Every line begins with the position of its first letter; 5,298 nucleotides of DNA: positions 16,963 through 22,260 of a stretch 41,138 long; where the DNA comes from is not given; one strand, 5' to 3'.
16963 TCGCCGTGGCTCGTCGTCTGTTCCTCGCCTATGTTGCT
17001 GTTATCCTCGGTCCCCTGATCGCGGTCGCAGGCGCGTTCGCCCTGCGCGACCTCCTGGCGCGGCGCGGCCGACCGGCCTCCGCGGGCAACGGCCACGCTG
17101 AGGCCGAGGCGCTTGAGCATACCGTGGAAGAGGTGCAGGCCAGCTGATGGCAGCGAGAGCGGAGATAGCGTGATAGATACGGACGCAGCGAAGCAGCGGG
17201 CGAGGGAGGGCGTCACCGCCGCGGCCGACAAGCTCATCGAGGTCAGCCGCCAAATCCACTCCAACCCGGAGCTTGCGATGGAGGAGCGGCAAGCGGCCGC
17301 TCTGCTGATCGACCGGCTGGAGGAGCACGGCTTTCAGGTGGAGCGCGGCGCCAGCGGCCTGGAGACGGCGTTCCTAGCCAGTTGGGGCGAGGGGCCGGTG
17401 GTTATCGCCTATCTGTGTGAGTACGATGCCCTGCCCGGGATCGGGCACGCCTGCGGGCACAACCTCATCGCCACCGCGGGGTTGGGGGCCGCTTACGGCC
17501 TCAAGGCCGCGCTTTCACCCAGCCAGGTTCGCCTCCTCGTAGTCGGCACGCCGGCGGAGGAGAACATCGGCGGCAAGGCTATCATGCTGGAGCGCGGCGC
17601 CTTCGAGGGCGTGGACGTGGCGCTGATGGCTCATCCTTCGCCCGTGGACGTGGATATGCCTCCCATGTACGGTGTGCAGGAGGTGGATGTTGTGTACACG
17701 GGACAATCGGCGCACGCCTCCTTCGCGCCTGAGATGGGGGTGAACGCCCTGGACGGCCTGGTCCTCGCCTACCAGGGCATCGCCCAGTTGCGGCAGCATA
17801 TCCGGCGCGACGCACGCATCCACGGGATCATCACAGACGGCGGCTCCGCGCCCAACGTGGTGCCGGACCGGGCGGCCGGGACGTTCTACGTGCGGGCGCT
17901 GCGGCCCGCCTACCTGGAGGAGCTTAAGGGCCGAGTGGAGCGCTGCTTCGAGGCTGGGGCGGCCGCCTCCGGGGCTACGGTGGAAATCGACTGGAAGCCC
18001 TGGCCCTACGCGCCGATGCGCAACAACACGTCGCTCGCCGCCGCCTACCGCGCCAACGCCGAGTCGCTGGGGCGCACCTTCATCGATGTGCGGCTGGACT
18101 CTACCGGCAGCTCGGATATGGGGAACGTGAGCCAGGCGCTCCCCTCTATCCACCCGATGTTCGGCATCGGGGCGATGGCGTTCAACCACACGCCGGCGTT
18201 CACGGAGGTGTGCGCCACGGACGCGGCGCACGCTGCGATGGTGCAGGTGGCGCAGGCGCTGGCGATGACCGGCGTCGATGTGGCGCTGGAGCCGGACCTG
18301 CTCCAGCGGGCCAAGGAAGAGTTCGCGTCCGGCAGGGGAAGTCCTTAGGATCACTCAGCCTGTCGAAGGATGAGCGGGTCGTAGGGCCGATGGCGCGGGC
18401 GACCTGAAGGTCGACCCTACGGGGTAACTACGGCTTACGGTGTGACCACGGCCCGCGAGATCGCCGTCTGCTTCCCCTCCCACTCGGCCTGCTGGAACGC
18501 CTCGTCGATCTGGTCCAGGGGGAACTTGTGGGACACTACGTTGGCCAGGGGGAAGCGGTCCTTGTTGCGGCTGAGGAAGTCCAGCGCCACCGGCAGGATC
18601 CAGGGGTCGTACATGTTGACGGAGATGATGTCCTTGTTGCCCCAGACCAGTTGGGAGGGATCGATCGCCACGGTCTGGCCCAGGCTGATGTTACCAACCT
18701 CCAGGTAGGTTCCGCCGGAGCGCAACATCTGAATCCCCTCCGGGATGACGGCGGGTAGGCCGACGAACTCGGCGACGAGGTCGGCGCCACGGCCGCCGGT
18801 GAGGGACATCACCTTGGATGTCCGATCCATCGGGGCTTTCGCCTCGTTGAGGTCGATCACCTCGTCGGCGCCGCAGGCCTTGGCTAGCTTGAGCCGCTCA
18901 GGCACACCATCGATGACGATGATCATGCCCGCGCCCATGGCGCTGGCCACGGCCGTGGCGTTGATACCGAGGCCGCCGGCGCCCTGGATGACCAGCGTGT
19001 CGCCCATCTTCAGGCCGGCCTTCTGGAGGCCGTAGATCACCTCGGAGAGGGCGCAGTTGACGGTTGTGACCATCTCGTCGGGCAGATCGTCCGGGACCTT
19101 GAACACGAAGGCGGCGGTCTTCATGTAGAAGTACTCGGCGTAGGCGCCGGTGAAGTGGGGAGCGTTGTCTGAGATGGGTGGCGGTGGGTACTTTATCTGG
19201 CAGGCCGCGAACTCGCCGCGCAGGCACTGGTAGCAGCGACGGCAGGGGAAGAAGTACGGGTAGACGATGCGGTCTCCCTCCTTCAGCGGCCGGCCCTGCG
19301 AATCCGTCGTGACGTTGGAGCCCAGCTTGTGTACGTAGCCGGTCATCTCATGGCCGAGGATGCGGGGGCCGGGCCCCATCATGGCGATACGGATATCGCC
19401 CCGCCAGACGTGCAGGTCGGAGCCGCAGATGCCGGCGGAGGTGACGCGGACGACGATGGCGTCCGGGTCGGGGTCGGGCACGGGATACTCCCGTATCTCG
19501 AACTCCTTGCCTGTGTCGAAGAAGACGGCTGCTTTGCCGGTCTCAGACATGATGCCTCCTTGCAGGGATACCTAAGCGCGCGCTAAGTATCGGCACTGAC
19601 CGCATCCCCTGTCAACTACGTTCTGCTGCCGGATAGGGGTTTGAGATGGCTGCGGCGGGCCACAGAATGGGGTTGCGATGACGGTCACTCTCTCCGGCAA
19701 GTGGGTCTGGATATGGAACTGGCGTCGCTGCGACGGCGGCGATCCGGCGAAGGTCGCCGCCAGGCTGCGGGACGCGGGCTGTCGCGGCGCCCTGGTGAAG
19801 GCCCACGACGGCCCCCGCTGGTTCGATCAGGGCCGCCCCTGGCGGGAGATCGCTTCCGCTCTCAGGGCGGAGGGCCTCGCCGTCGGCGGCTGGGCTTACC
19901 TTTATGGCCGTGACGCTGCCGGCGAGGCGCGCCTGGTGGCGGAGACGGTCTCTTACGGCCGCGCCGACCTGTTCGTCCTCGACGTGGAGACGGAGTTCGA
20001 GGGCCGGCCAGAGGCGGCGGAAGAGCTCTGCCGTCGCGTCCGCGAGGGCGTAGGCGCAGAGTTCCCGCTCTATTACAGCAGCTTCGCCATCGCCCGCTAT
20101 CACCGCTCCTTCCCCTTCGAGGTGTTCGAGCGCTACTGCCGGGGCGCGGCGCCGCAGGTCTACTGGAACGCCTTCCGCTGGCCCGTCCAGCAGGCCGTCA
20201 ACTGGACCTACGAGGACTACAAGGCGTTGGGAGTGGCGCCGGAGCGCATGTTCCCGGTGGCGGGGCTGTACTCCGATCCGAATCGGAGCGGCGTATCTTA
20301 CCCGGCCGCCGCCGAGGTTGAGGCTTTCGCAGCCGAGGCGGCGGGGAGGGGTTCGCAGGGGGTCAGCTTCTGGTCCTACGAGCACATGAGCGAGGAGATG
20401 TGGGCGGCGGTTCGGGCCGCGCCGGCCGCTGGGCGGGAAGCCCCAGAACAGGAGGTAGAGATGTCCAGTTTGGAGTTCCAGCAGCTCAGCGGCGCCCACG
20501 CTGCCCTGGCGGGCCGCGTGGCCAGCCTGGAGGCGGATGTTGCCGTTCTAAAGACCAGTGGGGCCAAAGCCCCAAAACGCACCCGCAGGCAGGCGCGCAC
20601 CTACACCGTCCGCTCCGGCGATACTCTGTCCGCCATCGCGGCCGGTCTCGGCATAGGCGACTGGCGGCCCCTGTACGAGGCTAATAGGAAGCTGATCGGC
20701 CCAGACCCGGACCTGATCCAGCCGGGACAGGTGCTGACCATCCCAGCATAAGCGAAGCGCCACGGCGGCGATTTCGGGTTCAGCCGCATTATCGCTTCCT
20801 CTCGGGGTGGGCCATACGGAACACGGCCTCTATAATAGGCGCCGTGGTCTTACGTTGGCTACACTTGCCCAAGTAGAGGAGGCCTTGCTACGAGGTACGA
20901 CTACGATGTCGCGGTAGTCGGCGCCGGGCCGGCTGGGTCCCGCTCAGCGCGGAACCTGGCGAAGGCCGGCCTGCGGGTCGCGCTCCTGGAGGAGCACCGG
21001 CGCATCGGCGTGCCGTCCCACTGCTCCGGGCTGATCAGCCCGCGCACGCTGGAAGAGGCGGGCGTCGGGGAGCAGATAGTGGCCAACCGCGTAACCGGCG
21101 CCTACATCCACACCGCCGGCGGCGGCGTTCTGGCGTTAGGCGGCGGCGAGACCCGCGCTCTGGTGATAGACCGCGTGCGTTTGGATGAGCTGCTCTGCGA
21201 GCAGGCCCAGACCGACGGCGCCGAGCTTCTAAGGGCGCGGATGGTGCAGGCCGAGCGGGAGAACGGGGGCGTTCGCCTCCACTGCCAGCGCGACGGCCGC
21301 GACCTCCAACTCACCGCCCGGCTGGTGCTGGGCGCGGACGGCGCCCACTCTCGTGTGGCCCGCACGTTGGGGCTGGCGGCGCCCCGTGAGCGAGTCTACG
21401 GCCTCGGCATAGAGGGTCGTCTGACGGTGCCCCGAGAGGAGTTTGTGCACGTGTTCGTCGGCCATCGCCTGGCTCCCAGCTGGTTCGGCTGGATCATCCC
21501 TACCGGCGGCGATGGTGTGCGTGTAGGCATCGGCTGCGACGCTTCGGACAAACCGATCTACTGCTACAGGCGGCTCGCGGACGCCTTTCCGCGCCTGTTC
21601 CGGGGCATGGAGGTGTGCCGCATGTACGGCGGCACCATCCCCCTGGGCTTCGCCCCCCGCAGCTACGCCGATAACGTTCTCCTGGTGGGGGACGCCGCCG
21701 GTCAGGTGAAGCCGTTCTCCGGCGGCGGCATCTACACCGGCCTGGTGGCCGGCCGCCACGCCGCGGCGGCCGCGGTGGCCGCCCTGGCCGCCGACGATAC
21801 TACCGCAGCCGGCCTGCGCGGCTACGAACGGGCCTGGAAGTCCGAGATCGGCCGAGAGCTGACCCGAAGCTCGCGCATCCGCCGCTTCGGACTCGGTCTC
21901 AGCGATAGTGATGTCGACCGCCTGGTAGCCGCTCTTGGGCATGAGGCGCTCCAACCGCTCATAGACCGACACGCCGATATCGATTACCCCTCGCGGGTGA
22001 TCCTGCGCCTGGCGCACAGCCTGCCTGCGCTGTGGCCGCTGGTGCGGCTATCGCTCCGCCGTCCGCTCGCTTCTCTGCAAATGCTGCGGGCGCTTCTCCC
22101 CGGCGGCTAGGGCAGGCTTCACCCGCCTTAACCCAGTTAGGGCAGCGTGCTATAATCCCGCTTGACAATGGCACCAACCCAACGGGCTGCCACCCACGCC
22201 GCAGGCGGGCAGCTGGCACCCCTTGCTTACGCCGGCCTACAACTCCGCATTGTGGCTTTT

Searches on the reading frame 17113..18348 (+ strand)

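Call 48: search_protein_families(library=pfam, proteins=[window:17113-18348:+], max_evalue=0.0001)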
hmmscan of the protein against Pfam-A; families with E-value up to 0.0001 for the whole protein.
window:17113-18348:+ (411 aa): 2 families
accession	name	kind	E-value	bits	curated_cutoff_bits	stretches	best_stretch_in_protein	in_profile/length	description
PF01546.33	Peptidase_M20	-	3.8e-12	47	24.6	1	109-370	26-190/206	Peptidase family M20/M25/M40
PF07687.19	M20_dimer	-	2.3e-09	37.6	21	1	188-282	6-102/107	Peptidase dimerisation domain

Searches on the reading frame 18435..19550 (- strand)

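Call 48: search_protein_families(library=pfam, proteins=[window:18435-19550:-], max_evalue=0.0001)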
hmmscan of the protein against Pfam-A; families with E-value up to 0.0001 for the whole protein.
window:18435-19550:- (371 aa): 4 families
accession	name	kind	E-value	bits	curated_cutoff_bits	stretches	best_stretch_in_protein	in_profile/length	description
PF00107.32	ADH_zinc_N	-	3e-24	85.8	31.8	1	193-327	1-128/129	Zinc-binding dehydrogenase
PF08240.17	ADH_N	-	1e-21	77.6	23.5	1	29-154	2-104/104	Alcohol dehydrogenase GroES-like domain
PF13602.12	ADH_zinc_N_2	-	8.6e-07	30.4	27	1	227-356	2-124/134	Zinc-binding dehydrogenase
PF16912.11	Glu_dehyd_C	-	3.7e-06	27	34.9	1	183-356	31-202/211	Glucose dehydrogenase C-terminus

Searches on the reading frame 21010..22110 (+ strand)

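Call 48: search_protein_families(library=pfam, proteins=[window:21010-22110:+], max_evalue=0.0001)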
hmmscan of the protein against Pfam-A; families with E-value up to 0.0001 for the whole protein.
window:21010-22110:+ (366 aa): 2 families
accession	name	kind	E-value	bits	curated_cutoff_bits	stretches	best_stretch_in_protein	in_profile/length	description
PF01494.25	FAD_binding_3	-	1.2e-13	51.4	22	1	12-128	51-175/349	FAD binding domain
PF05834.18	Lycopene_cycl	-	1.3e-08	34.8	23.4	1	25-293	59-322/380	Lycopene cyclase protein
